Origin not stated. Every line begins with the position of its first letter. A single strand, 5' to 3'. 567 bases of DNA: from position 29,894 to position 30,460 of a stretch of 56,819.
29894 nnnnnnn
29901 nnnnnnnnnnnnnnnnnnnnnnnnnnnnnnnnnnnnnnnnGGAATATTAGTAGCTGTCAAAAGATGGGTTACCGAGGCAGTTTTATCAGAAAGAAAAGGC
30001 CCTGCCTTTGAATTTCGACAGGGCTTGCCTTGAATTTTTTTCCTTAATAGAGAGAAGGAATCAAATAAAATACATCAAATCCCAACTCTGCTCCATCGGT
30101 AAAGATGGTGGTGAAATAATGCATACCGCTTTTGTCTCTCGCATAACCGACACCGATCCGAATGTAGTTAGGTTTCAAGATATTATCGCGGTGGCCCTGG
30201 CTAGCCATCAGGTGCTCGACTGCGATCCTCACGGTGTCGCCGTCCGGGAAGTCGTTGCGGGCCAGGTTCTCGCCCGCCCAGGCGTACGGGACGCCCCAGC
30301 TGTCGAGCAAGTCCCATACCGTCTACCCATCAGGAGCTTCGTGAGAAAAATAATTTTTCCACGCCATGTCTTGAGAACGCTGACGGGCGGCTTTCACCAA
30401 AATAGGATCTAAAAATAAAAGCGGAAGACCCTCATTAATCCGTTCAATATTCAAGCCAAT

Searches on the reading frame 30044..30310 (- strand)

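Call 56: search_protein_families(library=pfam, proteins=[window:30044-30310:-], max_evalue=0.001)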
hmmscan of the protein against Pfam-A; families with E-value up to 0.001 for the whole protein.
window:30044-30310:- (88 aa): 1 family
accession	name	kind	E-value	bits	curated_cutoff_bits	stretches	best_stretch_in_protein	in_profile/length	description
PF00188.32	CAP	-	1.8e-06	29.2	21.1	1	14-68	54-115/117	Cysteine-rich secretory protein family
